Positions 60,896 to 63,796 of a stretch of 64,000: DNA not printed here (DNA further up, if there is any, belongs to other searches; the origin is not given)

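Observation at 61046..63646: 866-aa fusion of a formylglycine-type sulfatase with a DJ-1/PfpI (class I glutamine-amidotransferase-like) domain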

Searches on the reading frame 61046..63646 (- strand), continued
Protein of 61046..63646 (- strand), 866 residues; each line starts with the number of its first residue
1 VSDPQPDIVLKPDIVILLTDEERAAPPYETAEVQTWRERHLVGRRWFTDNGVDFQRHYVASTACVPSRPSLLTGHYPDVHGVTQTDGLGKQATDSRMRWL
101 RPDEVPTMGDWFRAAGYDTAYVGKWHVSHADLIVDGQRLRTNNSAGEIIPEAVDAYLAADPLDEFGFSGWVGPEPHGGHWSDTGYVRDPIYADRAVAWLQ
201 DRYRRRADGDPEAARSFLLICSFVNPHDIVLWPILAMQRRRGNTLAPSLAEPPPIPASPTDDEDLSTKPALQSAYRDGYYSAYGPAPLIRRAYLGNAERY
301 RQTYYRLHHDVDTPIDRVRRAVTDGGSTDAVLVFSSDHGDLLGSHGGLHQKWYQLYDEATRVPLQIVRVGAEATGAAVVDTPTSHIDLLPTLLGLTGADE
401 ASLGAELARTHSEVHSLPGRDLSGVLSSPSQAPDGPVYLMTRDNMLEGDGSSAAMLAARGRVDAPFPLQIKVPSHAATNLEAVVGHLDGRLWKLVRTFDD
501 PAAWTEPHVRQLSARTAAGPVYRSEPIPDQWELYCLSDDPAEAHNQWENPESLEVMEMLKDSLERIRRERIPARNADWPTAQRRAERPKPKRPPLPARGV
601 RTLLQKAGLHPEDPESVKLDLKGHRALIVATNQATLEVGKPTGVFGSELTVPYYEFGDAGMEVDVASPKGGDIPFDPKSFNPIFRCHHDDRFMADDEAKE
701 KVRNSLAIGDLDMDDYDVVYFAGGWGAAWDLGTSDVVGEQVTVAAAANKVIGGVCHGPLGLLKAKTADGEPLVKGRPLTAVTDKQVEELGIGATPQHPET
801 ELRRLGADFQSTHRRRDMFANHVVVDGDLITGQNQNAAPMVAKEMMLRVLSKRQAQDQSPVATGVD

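Call 51: find_homologous_proteins(query=P0236, max_evalue=1e-30)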
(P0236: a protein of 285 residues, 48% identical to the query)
Query P0236 (285 aa): 5221 proteins with E <= 1e-30 among 8000 candidates; the best 120 are listed.
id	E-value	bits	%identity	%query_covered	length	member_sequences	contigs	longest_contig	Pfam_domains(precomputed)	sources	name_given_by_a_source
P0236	1.0e-182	623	100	100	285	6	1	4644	PF17124.12,PF01965.31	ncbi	-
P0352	1.2e-165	567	89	100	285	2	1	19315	PF01965.31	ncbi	-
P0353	3.6e-153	527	82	100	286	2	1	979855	PF17124.12,PF01965.31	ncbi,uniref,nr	ncbi:type 1 glutamine amidotransferase domain-containing protein [Spongiibacter sp. KMU-166]|uniref:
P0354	1.5e-152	524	85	92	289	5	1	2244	PF01965.31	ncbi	-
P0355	1.6e-147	508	80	99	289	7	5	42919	PF01965.31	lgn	-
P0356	1.0e-138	479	77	92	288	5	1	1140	PF01965.31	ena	-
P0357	3.8e-137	474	77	92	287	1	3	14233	PF17124.12,PF01965.31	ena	-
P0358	2.5e-136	471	77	92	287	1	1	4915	PF17124.12,PF01965.31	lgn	-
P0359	2.4e-134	465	77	91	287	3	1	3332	PF17124.12,PF01965.31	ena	-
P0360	1.3e-127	443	71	98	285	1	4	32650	PF01965.31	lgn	-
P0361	3.0e-125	435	72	92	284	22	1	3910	PF01965.31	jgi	jgi:putative intracellular protease/amidase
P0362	4.2e-125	435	70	99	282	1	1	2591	PF01965.31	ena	-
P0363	5.4e-123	428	67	99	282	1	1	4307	PF01965.31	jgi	jgi:putative intracellular protease/amidase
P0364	6.9e-123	427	70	91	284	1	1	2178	PF17124.12,PF01965.31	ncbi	-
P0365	6.0e-122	424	67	99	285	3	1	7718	PF17124.12,PF01965.31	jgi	jgi:putative intracellular protease/amidase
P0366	7.6e-121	421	69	93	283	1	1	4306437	PF17124.12,PF01965.31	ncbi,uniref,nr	ncbi:type 1 glutamine amidotransferase domain-containing protein [Halioglobus maricola]|uniref:Type 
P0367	8.8e-121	420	66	99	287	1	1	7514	PF17124.12,PF01965.31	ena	-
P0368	1.0e-120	420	69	91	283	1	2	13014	PF17124.12,PF01965.31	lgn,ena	-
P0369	1.0e-120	420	65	99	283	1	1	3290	PF17124.12,PF01965.31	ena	-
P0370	1.0e-120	420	65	99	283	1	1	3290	PF17124.12,PF01965.31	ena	-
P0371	1.1e-120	420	68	91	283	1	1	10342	PF17124.12,PF01965.31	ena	-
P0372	1.1e-120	420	65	99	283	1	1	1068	PF17124.12,PF01965.31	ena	-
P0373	1.2e-120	420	68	92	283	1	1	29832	PF17124.12,PF01965.31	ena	-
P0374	1.6e-120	420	66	99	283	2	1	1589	PF17124.12,PF01965.31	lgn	-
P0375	1.9e-120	419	69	92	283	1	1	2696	PF17124.12,PF01965.31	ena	-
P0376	2.1e-120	419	65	99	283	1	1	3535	PF17124.12,PF01965.31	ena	-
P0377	2.4e-120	419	65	99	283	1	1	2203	PF17124.12,PF01965.31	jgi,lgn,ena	-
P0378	2.7e-120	419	69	91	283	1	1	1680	PF17124.12,PF01965.31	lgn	-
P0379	2.8e-120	419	68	92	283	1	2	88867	PF17124.12,PF01965.31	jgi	jgi:putative intracellular protease/amidase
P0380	2.9e-120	419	65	99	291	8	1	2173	PF17124.12,PF01965.31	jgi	jgi:putative intracellular protease/amidase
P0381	3.7e-120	418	69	92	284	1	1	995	PF17124.12,PF01965.31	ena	-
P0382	4.0e-120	418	69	91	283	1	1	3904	PF17124.12,PF01965.31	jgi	jgi:putative intracellular protease/amidase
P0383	4.7e-120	418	69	91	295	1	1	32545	PF17124.12,PF01965.31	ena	-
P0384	5.0e-120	418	68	91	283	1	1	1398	PF17124.12,PF01965.31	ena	-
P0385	5.0e-120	418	64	99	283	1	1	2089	PF17124.12,PF01965.31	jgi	jgi:putative intracellular protease/amidase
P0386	5.7e-120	418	65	99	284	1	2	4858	PF17124.12,PF01965.31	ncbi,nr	ncbi:MAG: type 1 glutamine amidotransferase domain-containing protein [Pseudomonadales bacterium]|nr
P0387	6.2e-120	418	68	92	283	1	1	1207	PF17124.12,PF01965.31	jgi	jgi:putative intracellular protease/amidase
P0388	9.6e-120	417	66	98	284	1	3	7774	PF17124.12,PF01965.31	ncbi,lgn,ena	ncbi:MAG: type 1 glutamine amidotransferase domain-containing protein [Halioglobus sp.]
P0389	9.8e-120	417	64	99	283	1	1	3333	PF17124.12,PF01965.31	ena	-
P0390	1.2e-119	417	65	99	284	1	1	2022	PF17124.12,PF01965.31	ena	-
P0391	1.4e-119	416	65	99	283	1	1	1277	PF17124.12,PF01965.31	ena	-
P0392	1.4e-119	416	65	99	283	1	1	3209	PF17124.12,PF01965.31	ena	-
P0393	1.4e-119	416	65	99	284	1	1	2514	PF17124.12,PF01965.31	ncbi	-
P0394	1.7e-119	416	64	99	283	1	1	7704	PF17124.12,PF01965.31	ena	-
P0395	1.8e-119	416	65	99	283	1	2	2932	PF17124.12,PF01965.31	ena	-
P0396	2.0e-119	416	65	99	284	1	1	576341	PF17124.12,PF01965.31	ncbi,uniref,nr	ncbi:type 1 glutamine amidotransferase domain-containing protein [Pseudohalioglobus sediminis]|unire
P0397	2.2e-119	416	68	92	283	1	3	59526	PF17124.12,PF01965.31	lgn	-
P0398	2.6e-119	416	65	99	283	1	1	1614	PF17124.12,PF01965.31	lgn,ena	-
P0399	2.9e-119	415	66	98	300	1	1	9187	PF17124.12,PF01965.31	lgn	-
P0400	3.0e-119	415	64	99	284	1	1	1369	PF17124.12,PF01965.31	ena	-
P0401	3.1e-119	415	64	99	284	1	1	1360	PF17124.12,PF01965.31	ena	-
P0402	3.2e-119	415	68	92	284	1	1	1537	PF17124.12,PF01965.31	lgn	-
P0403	3.2e-119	415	65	99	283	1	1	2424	PF17124.12,PF01965.31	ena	-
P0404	3.3e-119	415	66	99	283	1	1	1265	PF17124.12,PF01965.31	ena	-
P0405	3.6e-119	415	65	99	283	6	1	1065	PF17124.12,PF01965.31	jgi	-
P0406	3.7e-119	415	65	99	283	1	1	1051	PF17124.12,PF01965.31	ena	-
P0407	3.9e-119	415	67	92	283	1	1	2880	PF17124.12,PF01965.31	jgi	-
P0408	4.0e-119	415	68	92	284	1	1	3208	PF17124.12,PF01965.31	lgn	-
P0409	4.5e-119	415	63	99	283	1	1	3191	PF17124.12,PF01965.31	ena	-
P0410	4.6e-119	415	68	92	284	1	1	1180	PF17124.12,PF01965.31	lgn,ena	-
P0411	4.7e-119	415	65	99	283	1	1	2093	PF17124.12,PF01965.31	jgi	-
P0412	4.7e-119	415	65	99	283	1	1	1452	PF17124.12,PF01965.31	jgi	-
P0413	5.0e-119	415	64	99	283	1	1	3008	PF17124.12,PF01965.31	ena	-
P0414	5.1e-119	415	64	99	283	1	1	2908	PF17124.12,PF01965.31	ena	-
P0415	5.2e-119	415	65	99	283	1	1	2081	PF17124.12,PF01965.31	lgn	-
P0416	5.4e-119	415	64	99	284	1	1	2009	PF17124.12,PF01965.31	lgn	-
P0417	6.2e-119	414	68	92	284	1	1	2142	PF17124.12,PF01965.31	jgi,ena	-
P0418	6.3e-119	414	68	91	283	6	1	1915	PF17124.12,PF01965.31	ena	-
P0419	6.6e-119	414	65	99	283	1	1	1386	PF17124.12,PF01965.31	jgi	-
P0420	6.8e-119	414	68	91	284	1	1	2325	PF17124.12,PF01965.31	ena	-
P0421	6.8e-119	414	64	99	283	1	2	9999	PF17124.12,PF01965.31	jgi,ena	-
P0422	6.9e-119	414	65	99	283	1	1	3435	PF17124.12,PF01965.31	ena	-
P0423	7.4e-119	414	68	92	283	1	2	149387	PF17124.12,PF01965.31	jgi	jgi:putative intracellular protease/amidase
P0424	7.7e-119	414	68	91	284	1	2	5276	PF17124.12,PF01965.31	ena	-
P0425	7.7e-119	414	68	91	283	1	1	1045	PF17124.12,PF01965.31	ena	-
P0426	8.2e-119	414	65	99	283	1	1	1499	PF17124.12,PF01965.31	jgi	jgi:putative intracellular protease/amidase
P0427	8.3e-119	414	66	99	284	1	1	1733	PF17124.12,PF01965.31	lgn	-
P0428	9.5e-119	414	66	98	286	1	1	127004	PF17124.12,PF01965.31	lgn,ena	-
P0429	1.1e-118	413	67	99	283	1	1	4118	PF17124.12,PF01965.31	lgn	-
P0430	1.1e-118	413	64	99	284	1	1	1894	PF17124.12,PF01965.31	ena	-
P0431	1.2e-118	413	65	99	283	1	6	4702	PF17124.12,PF01965.31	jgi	-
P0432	1.2e-118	413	65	99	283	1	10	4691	PF17124.12,PF01965.31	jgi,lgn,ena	-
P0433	1.2e-118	413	68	91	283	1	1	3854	PF17124.12,PF01965.31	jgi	-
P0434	1.2e-118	413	65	99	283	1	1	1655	PF17124.12,PF01965.31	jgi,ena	-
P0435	1.2e-118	413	65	99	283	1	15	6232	PF17124.12,PF01965.31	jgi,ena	-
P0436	1.2e-118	413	65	99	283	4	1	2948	PF17124.12,PF01965.31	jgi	jgi:putative intracellular protease/amidase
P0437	1.2e-118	413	65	99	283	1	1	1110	PF17124.12,PF01965.31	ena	-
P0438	1.2e-118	413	64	98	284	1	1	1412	PF17124.12,PF01965.31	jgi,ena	-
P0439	1.3e-118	413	64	99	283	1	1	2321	PF17124.12,PF01965.31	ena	-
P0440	1.3e-118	413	66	99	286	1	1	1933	PF17124.12,PF01965.31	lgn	-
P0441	1.3e-118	413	65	99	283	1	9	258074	PF17124.12,PF01965.31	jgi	jgi:putative intracellular protease/amidase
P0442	1.4e-118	413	65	99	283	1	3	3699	PF17124.12,PF01965.31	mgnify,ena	mgnify:FL=1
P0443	1.4e-118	413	65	99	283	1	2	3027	PF17124.12,PF01965.31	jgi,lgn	jgi:putative intracellular protease/amidase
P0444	1.5e-118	413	63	99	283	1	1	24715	PF17124.12,PF01965.31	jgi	jgi:putative intracellular protease/amidase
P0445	1.6e-118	413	65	99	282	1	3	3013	PF17124.12,PF01965.31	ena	-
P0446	1.6e-118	413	65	99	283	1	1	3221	PF17124.12,PF01965.31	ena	-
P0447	1.7e-118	413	68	91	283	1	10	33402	PF17124.12,PF01965.31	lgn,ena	-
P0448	1.7e-118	413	65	99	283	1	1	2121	PF17124.12,PF01965.31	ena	-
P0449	1.7e-118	413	65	99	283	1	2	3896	PF17124.12,PF01965.31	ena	-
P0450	1.7e-118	413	68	91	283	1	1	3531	PF17124.12,PF01965.31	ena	-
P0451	1.7e-118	413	65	99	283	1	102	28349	PF17124.12,PF01965.31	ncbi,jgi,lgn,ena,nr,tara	ncbi:MAG: Molecular chaperone Hsp31 and glyoxalase 3 [Halieaceae bacterium]|jgi:putative intracellul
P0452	1.7e-118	413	65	99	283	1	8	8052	PF17124.12,PF01965.31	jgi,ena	jgi:putative intracellular protease/amidase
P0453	1.8e-118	413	66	99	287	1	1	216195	PF17124.12,PF01965.31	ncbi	ncbi:MAG: type 1 glutamine amidotransferase domain-containing protein [Halioglobus sp.]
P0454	2.0e-118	413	65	99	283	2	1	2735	PF17124.12,PF01965.31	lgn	-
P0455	2.0e-118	413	65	99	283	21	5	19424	PF17124.12,PF01965.31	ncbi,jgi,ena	-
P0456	2.0e-118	413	65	99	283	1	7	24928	PF17124.12,PF01965.31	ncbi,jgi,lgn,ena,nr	ncbi:MAG: type 1 glutamine amidotransferase domain-containing protein [Gammaproteobacteria bacterium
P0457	2.0e-118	413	68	91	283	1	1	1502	PF17124.12,PF01965.31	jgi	jgi:putative intracellular protease/amidase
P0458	2.1e-118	413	64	99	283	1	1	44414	PF17124.12,PF01965.31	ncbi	ncbi:MAG: type 1 glutamine amidotransferase domain-containing protein [Halioglobus sp.]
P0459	2.2e-118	413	65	99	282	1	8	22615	PF17124.12,PF01965.31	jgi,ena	-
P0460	2.2e-118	413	63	99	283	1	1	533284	PF17124.12,PF01965.31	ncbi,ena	-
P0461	2.3e-118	412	65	99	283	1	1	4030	PF17124.12,PF01965.31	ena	-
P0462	2.3e-118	412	65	99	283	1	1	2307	PF17124.12,PF01965.31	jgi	jgi:putative intracellular protease/amidase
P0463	2.3e-118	412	65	99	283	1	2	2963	PF17124.12,PF01965.31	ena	-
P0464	2.3e-118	412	66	99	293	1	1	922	PF17124.12,PF01965.31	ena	-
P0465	2.4e-118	412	64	99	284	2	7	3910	PF17124.12,PF01965.31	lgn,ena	-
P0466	2.4e-118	412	65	99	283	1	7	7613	PF17124.12,PF01965.31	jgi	jgi:putative intracellular protease/amidase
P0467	2.4e-118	412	68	91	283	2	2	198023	PF17124.12,PF01965.31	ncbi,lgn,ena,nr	ncbi:MAG: type 1 glutamine amidotransferase domain-containing protein [Proteobacteria bacterium]|nr:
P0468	2.4e-118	412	65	99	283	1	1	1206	PF17124.12,PF01965.31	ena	-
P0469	2.4e-118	412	65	99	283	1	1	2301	PF17124.12,PF01965.31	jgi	jgi:putative intracellular protease/amidase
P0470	2.5e-118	412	67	91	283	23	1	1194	PF17124.12,PF01965.31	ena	-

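Call 52: find_encoding_contigs(protein=P0366, flank=6000, max_places=1)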
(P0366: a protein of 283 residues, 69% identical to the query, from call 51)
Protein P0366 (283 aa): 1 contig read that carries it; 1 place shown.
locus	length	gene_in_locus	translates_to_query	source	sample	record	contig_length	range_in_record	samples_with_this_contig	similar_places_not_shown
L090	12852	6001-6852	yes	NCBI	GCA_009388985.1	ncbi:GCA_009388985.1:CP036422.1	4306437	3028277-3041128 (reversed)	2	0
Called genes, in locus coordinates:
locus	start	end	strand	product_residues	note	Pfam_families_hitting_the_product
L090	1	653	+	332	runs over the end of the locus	PF00478:IMPDH (weak), PF03060:NMO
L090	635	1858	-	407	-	PF00043:GST_C (weak), PF13410:GST_C_2 (weak)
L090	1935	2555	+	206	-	PF00440:TetR_N (weak)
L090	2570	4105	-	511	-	PF03007:WS_DGAT_cat, PF06974:WS_DGAT_C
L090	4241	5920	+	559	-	PF00884:Sulfatase, PF01663:Phosphodiest (faint), PF16347:SGSH_C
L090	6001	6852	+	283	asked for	PF01965:DJ-1_PfpI, PF17124:ThiJ_like (weak)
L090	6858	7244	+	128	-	-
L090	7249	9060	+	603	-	PF00884:Sulfatase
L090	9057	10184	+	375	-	PF13409:GST_N_2 (weak), PF13417:GST_N_3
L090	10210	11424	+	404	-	PF02771:Acyl-CoA_dh_N, PF02770:Acyl-CoA_dh_M, PF00441:Acyl-CoA_dh_1, PF08028:Acyl-CoA_dh_2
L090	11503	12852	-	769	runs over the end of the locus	PF07715:Plug, PF00593:TonB_dep_Rec_b-barrel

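Call 53: find_encoding_contigs(protein=P0353, flank=6000, max_places=1)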
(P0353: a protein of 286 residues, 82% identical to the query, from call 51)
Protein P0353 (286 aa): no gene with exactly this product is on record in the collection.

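Call 57: search_protein_families(library=pfam, proteins=[L090:6858-7244:+, L090:9057-10184:+, L090:635-1858:-, L090:7249-9060:+, L090:4241-5920:+], max_evalue=0.05)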
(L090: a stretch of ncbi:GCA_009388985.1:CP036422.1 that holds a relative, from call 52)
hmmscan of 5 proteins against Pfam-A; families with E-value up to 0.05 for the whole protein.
L090:6858-7244:+ (128 aa): 1 family
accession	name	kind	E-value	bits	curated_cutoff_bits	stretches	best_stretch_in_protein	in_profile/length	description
PF14248.12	DUF4345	-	0.00038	20.9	26.5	1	7-100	1-96/119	Domain of unknown function (DUF4345)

L090:9057-10184:+ (375 aa): 3 families
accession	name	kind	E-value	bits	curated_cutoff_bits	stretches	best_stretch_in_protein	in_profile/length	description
PF13417.12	GST_N_3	-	4.1e-08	33.9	22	1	7-80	1-73/75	Glutathione S-transferase, N-terminal domain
PF13409.12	GST_N_2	-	1.8e-07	32.1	25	1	13-76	2-69/70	Glutathione S-transferase, N-terminal domain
PF00043.30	GST_C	-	0.032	14.9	20.7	0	162-232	24-91/93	Glutathione S-transferase, C-terminal domain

L090:635-1858:- (407 aa): 5 families
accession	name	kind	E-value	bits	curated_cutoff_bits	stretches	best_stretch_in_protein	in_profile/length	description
PF00043.30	GST_C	-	5.3e-07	30.2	20.7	1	212-274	29-89/93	Glutathione S-transferase, C-terminal domain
PF13410.11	GST_C_2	-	6.3e-07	29.8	24.9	1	206-249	3-46/69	Glutathione S-transferase, C-terminal domain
PF14497.11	GST_C_3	-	0.00018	22.1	21.6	1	209-274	26-91/104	Glutathione S-transferase, C-terminal domain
PF17171.9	GST_C_6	-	0.00018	21.6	28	1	217-247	4-34/64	Glutathione S-transferase, C-terminal domain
PF14028.11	Lant_dehydr_C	-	0.045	14.3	24.4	0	61-206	86-194/255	Lantibiotic biosynthesis dehydratase C-term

L090:7249-9060:+ (603 aa): 3 families
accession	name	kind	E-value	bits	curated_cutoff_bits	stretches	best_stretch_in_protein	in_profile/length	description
PF00884.28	Sulfatase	-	2.1e-59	201.7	25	1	40-446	1-301/301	Sulfatase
PF16347.10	SGSH_C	-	9.7e-05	23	29.3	1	401-532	8-135/154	N-sulphoglucosamine sulphohydrolase, C-terminal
PF01663.27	Phosphodiest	-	0.0088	16.1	23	0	312-346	186-220/342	Type I phosphodiesterase / nucleotide pyrophosphatase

L090:4241-5920:+ (559 aa): 4 families
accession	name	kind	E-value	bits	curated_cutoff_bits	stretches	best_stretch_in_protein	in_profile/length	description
PF00884.28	Sulfatase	-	2.2e-59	201.6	25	1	66-428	1-299/301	Sulfatase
PF16347.10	SGSH_C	-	1.9e-13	51.3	29.3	1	389-507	12-135/154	N-sulphoglucosamine sulphohydrolase, C-terminal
PF01663.27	Phosphodiest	-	2.2e-06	28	23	1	331-368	184-221/342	Type I phosphodiesterase / nucleotide pyrophosphatase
PF14707.11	Sulfatase_C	-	0.0025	18.8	30.9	1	488-524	56-95/127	C-terminal region of aryl-sulfatase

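Call 59: find_related_loci(query=A3, collection=metagenome_contigs, flank=8000)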
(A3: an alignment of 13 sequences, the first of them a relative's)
Query A3 (285 aa) in metagenome_contigs; peptide patterns used: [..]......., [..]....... (x = any residue, [..] = any of these).
600 stretches matched a pattern (row limit reached: there are more); 522 encode a relative of the query (tblastn E <= 1e-3); the best 80 are kept; 79 distinct loci.
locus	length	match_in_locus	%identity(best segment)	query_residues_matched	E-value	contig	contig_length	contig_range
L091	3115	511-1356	65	1-282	1e-131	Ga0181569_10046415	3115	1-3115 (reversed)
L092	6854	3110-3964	65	1-285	2e-126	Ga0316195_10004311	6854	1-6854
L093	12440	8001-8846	64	1-282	2e-126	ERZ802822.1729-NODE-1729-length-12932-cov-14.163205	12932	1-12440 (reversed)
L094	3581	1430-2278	63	1-283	1e-128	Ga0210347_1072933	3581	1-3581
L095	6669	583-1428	64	1-282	3e-125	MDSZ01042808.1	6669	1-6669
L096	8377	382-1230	66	1-282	5e-125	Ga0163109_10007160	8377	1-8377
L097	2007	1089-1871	68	23-283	6e-132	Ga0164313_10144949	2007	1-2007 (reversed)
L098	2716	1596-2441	62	1-282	1e-128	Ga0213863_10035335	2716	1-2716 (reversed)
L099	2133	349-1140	68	20-283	8e-131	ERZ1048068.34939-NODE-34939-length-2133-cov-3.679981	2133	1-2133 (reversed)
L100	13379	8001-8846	63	1-282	3e-123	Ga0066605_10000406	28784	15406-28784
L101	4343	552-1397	63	1-282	4e-124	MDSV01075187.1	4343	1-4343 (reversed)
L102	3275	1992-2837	62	1-282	2e-126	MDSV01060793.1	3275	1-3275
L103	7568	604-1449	62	1-282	1e-122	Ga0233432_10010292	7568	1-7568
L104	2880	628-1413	67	21-282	2e-127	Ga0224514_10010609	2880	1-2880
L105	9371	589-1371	68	23-283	2e-122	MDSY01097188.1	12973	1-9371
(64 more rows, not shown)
